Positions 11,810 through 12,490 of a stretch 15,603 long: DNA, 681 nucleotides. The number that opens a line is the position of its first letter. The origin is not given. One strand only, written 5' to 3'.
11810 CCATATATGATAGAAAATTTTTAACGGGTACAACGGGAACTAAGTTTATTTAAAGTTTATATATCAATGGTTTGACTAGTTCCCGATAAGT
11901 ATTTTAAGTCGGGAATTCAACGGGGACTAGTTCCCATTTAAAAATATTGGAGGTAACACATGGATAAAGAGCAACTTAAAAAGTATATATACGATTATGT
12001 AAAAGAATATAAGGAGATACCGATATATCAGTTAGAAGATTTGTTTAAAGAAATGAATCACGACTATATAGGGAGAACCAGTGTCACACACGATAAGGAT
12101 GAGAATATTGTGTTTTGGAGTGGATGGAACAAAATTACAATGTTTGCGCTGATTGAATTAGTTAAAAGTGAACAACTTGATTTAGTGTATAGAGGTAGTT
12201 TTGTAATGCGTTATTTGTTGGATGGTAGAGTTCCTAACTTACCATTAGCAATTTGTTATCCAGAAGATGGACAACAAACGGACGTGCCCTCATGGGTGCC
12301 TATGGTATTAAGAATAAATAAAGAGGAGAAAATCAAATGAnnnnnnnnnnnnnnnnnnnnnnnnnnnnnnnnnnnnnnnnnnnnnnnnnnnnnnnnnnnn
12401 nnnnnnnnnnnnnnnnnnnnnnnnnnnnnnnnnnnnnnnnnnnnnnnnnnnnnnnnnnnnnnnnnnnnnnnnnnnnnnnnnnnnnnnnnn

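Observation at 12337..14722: Second primase (Prim-Pol type) in a cassette bounded by ~110-bp direct repeats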

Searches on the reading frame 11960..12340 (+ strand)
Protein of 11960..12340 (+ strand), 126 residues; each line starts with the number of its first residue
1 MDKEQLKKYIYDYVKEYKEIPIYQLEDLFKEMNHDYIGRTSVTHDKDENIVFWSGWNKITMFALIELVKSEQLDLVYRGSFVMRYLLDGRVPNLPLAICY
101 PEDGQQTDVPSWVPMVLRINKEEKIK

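Call 6: search_protein_families(library=pfam, proteins=[window:11960-12340:+], max_evalue=0.01)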
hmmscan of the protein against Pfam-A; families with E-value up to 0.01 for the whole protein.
window:11960-12340:+ (126 aa): 0 families

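Call 7: search_protein_families(library=phrogs, proteins=[window:11960-12340:+], max_evalue=0.001)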
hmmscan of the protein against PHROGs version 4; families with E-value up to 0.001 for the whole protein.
window:11960-12340:+ (126 aa): 1 family
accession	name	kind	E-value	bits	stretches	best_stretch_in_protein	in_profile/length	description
phrog_7134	-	unknown function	1e-57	194.1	1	1-126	1-119/119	-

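Call 9: search_protein_families(library=ncbifam, proteins=[window:11960-12340:+], max_evalue=0.001)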
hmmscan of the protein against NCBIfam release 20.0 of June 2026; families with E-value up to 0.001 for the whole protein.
window:11960-12340:+ (126 aa): 0 families

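Call 22: find_encoding_contigs(protein=window:11960-12340:+, flank=8000, max_places=10)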
Protein window:11960-12340:+ (126 aa): 31 contigs read that carry it; 10 places shown.
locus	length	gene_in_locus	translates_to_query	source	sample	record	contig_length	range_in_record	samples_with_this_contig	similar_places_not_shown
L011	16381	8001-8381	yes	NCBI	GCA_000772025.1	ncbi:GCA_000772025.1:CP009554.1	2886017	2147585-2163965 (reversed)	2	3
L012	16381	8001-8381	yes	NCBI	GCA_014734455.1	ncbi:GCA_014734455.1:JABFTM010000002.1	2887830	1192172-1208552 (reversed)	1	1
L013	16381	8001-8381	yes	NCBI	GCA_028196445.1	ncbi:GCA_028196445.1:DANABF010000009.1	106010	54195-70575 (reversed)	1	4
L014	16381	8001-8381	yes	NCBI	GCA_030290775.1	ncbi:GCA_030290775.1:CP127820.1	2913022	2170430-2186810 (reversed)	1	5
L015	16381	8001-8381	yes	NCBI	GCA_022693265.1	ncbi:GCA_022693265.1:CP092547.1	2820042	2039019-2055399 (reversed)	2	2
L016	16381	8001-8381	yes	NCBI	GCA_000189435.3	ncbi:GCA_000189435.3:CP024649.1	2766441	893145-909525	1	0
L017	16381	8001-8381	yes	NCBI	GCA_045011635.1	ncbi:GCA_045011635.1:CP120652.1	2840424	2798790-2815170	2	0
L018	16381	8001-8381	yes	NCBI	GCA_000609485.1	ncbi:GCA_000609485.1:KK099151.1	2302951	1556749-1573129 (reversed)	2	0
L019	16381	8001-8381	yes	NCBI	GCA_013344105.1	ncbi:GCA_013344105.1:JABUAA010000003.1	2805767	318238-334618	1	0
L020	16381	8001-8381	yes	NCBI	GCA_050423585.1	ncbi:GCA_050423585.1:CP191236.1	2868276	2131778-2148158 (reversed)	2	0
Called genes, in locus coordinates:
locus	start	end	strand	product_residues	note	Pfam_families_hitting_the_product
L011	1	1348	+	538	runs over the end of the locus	PF00118:Cpn60_TCP1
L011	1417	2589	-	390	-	PF14657:Arm-DNA-bind_4, PF14659:Phage_int_SAM_3, PF00589:Phage_integrase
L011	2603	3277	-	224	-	PF13443:HTH_26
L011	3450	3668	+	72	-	PF12844:HTH_19 (weak), PF13443:HTH_26 (weak), PF13560:HTH_31 (weak), PF01381:HTH_3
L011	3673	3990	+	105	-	PF12728:HTH_17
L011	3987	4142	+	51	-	-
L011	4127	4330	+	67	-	-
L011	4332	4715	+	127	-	-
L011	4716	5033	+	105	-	PF07342:TscT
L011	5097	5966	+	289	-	PF08708:PriCT_1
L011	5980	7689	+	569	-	PF06048:DUF927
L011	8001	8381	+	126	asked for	-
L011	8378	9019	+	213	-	PF16560:SAPI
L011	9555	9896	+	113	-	-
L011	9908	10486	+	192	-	-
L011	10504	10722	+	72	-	PF16722:SAPIS-gp6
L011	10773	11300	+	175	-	PF27666:Encapsidation_CP3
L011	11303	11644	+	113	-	-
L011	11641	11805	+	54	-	PF03592:Terminase_2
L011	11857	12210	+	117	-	-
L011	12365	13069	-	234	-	PF02876:Stap_Strp_tox_C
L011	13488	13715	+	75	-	-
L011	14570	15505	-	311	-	PF03595:SLAC1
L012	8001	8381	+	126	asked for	-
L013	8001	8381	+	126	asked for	-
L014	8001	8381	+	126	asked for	-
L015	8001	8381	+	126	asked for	-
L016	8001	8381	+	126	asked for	-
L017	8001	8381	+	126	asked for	-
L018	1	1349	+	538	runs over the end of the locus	PF00118:Cpn60_TCP1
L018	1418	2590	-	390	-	PF14657:Arm-DNA-bind_4, PF14659:Phage_int_SAM_3, PF00589:Phage_integrase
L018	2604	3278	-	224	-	PF13443:HTH_26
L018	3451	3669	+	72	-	PF12844:HTH_19 (weak), PF13443:HTH_26 (weak), PF13560:HTH_31 (weak), PF01381:HTH_3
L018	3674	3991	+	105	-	PF12728:HTH_17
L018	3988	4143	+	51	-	-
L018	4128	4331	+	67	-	-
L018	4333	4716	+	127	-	-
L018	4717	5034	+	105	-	PF07342:TscT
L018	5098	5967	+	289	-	PF08708:PriCT_1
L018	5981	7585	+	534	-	PF06048:DUF927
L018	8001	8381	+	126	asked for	-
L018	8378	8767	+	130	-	PF16560:SAPI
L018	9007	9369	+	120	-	-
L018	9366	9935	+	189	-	PF03592:Terminase_2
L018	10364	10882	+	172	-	-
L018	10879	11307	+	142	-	-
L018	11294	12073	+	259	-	-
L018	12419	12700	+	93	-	-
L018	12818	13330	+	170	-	-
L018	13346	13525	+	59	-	-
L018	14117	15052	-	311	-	PF03595:SLAC1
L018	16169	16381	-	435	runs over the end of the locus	PF02386:TrkH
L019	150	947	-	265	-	PF02452:PemK_toxin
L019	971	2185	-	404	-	PF14659:Phage_int_SAM_3 (weak), PF00589:Phage_integrase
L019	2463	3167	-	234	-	PF01381:HTH_3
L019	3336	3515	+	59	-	-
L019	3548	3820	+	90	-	-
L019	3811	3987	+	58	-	-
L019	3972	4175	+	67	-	-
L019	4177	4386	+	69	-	-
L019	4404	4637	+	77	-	-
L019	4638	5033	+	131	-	-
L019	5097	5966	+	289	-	PF08708:PriCT_1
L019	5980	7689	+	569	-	PF06048:DUF927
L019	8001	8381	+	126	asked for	-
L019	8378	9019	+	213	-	PF16560:SAPI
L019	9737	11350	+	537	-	-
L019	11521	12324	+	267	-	PF09250:Prim-Pol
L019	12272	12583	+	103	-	-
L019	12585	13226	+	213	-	PF16560:SAPI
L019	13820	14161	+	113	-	-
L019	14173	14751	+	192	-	-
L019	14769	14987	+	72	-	PF16722:SAPIS-gp6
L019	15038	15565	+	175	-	PF27666:Encapsidation_CP3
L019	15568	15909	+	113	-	-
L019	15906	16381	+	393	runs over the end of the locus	-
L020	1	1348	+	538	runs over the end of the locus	PF00118:Cpn60_TCP1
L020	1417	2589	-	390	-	PF14657:Arm-DNA-bind_4, PF14659:Phage_int_SAM_3, PF00589:Phage_integrase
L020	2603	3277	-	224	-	PF13443:HTH_26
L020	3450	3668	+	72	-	PF12844:HTH_19 (weak), PF13443:HTH_26 (weak), PF13560:HTH_31 (weak), PF01381:HTH_3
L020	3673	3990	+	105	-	PF12728:HTH_17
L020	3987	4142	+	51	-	-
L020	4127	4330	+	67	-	-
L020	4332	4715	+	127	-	-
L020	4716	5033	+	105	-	PF07342:TscT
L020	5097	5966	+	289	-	PF08708:PriCT_1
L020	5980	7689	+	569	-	PF06048:DUF927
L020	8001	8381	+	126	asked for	-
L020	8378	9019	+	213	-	PF16560:SAPI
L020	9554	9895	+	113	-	-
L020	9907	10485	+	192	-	-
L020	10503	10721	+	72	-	PF16722:SAPIS-gp6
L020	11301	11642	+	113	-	-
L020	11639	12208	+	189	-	PF03592:Terminase_2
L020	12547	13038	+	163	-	-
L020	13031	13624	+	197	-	-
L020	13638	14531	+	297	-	-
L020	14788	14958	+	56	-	PF28153:VraH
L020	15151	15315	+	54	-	-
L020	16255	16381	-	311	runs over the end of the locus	PF03595:SLAC1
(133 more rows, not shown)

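Call 30: search_solved_structures(query=L019:9737-11350:+, max_evalue=0.01, show_alignments=1)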
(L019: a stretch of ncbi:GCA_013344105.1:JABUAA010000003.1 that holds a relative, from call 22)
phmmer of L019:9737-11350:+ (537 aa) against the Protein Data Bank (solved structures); distinct sequences matched with E-value up to 0.01: 0.

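Call 32: find_homologous_proteins(query=L019:9737-11350:+)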
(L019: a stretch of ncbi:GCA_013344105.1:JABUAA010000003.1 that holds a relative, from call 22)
Query L019:9737-11350:+ (537 aa): 243 proteins with E <= 0.001 among 8000 candidates; the best 120 are listed.
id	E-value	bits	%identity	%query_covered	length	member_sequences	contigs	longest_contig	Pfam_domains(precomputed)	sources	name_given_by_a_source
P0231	0.0e+0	1184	99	100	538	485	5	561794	-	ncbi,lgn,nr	ncbi:TPA: phage resistance protein [Staphylococcus aureus]|nr:phage resistance protein [Staphylococc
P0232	0.0e+0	1183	98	100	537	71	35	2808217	-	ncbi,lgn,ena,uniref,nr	ncbi:phage resistance protein [Staphylococcus aureus]|uniref:phage resistance protein n=1 Tax=Staphy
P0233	0.0e+0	1180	98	100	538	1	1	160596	-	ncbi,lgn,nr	ncbi:TPA: phage resistance protein [Staphylococcus aureus]|nr:phage resistance protein [Staphylococc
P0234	0.0e+0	1174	98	100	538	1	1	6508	-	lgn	-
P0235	0.0e+0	1174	98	100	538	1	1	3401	-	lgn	-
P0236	0.0e+0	1172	98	100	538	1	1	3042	-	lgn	-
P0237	0.0e+0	1172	97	100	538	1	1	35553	-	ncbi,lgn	ncbi:TPA: phage resistance protein [Staphylococcus aureus]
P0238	0.0e+0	1169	98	100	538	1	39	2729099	-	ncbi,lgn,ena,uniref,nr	ncbi:TPA: phage resistance protein [Staphylococcus aureus]|uniref:phage resistance protein n=1 Tax=S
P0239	0.0e+0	1167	98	99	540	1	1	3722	-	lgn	-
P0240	0.0e+0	1164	97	100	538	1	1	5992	-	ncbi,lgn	ncbi:TPA: phage resistance protein [Staphylococcus aureus]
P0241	0.0e+0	1120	93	100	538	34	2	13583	-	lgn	-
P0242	0.0e+0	1092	91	100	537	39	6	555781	-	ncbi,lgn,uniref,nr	ncbi:phage resistance protein [Staphylococcus warneri]|uniref:phage resistance protein n=1 Tax=Staph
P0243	0.0e+0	1064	87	100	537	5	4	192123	-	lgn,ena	-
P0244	0.0e+0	1018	84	100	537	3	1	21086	-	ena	-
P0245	1.5e-295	999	82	100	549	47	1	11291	-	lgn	-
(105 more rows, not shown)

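Call 33: find_encoding_contigs(protein=P0232, flank=9000, max_places=8)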
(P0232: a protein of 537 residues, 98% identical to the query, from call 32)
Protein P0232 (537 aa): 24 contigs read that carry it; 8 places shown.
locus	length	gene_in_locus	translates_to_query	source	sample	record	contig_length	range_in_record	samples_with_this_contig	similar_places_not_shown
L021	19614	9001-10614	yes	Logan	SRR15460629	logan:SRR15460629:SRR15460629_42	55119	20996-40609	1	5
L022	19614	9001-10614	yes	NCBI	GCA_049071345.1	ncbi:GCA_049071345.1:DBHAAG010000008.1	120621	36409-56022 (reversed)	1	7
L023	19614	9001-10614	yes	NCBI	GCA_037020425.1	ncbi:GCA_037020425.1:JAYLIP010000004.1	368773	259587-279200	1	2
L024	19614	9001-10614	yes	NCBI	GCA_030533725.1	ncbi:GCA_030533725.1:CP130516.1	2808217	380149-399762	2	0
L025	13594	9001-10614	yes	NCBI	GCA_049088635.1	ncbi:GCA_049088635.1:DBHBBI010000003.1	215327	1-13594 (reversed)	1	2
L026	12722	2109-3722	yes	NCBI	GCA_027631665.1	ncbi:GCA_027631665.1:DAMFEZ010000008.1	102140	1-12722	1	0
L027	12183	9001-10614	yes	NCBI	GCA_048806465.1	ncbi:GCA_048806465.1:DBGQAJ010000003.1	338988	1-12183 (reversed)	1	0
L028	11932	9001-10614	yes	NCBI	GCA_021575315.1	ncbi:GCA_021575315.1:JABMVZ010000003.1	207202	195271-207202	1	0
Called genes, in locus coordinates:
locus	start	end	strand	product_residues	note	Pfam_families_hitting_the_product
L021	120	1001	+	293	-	PF21088:MS_channel_1st, PF00924:MS_channel_2nd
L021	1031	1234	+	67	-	PF06107:DUF951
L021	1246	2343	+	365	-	PF01926:MMR_HSR1, PF02421:FeoB_N, PF06071:YchF-GTPase_C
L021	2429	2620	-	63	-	-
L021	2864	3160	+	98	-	PF01250:Ribosomal_S6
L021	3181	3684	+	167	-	PF00436:SSB, PF22657:SSB_1 (weak)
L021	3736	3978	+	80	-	PF01084:Ribosomal_S18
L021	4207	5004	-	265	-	PF02452:PemK_toxin (weak)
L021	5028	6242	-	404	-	PF14659:Phage_int_SAM_3 (weak), PF00589:Phage_integrase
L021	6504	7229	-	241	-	PF01381:HTH_3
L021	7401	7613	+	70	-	PF13443:HTH_26, PF12844:HTH_19 (weak)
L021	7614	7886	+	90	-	-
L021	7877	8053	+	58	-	-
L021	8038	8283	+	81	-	-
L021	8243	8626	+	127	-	-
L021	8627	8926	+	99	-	PF07342:TscT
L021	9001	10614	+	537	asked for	-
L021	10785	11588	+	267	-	PF09250:Prim-Pol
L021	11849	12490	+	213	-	PF16560:SAPI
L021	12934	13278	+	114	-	-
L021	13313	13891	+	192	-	-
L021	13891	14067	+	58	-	-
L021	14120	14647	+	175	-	PF27666:Encapsidation_CP3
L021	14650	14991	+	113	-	-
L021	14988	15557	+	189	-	PF03592:Terminase_2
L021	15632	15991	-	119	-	-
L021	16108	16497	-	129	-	-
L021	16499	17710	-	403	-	-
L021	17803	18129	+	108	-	PF07252:DUF1433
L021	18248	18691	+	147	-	PF00583:Acetyltransf_1, PF13673:Acetyltransf_10 (weak), PF13508:Acetyltransf_7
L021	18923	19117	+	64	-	-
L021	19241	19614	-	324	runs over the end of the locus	PF07751:Abi_2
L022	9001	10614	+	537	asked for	-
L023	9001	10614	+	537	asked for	-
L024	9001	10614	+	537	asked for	-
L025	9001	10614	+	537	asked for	-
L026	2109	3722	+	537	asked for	-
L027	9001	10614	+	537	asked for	-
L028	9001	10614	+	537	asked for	-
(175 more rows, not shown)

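Call 46: predict_structure(alignment_id=A5)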
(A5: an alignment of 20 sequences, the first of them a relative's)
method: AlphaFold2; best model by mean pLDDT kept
length: 537 residues; sequences in the alignment: 20
mean_pLDDT: 33.6   pTM: 0.20
mean pLDDT of the five models: 33.6, 32.8, 32.5, 32.3, 30.7
residues with pLDDT >= 90: 0; 70-90: 0; 50-70: 16; < 50: 521
segments of 3 or more residues with pLDDT < 50: 1-234, 236-392, 397-400, 403-506, 521-523, 525-528, 530-537
pLDDT, mean of each block of 10 residues (from residue 1): 39 37 28 24 22 24 22 20 25 32 30 36 36 36 30 31 39 30 30 38 41 33 42 44 41 34 28 31 37 24 26 32 33 36 30 24 24 26 29 49 42 29 41 39 27 36 41 32 33 41 44 53 47 39
secondary structure, 60 per line:
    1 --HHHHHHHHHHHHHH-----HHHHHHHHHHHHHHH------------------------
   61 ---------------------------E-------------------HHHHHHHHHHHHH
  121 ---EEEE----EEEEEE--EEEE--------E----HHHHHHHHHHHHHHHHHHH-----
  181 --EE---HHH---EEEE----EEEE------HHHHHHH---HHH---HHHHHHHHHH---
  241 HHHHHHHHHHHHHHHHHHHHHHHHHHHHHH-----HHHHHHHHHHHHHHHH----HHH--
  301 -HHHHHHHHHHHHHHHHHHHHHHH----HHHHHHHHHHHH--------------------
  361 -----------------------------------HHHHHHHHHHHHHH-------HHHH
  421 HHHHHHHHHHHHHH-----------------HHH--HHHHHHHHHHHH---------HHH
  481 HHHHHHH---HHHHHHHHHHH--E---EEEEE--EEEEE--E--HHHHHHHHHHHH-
elements in order: H3-16 H22-36 H108-120 E124-127 E132-137 E140-143 H157-175 E194-197 E202-205 H212-218 H228-237 H241-270 H276-291 H302-324 H329-340 H396-409 H417-434 H457-468 H478-487 H491-501 E508-512 E515-519 H525-536

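Call 47: search_solved_structures(query=A5, max_evalue=10, show_alignments=3)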
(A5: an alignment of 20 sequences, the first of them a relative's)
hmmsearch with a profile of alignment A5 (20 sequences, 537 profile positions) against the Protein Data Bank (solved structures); distinct sequences matched with E-value up to 10: 1.
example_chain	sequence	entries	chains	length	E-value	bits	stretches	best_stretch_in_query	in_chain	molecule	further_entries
4eag_A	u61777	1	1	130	0.51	12.2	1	166-238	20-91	EG:132E8.2 protein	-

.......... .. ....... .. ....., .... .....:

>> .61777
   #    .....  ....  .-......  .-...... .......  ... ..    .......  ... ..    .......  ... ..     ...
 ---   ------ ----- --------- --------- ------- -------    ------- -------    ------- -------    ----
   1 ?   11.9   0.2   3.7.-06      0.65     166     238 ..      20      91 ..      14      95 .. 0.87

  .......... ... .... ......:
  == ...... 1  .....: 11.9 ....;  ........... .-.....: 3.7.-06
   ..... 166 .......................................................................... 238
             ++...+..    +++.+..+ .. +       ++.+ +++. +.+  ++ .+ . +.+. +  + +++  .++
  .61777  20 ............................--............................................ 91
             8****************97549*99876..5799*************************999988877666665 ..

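Call 61: search_protein_families(library=pfam, proteins=[L019:9737-11350:+, window:11960-12340:+], max_evalue=10)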
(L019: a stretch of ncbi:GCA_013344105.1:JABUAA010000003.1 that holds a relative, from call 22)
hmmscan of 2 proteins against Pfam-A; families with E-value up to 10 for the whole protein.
L019:9737-11350:+ (537 aa): 1 family
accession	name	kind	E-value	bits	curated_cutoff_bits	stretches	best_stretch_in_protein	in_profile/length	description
PF19263.5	DUF5906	-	0.00015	22.8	27.6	1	274-369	6-103/114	Family of unknown function (DUF5906)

window:11960-12340:+ (126 aa): 0 families

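Call 62: search_protein_families(library=padloc, proteins=[L019:9737-11350:+, window:11960-12340:+], max_evalue=0.01)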
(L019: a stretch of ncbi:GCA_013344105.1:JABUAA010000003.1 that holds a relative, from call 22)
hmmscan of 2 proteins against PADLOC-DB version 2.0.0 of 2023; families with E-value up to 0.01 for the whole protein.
L019:9737-11350:+ (537 aa): 0 families

window:11960-12340:+ (126 aa): 0 families
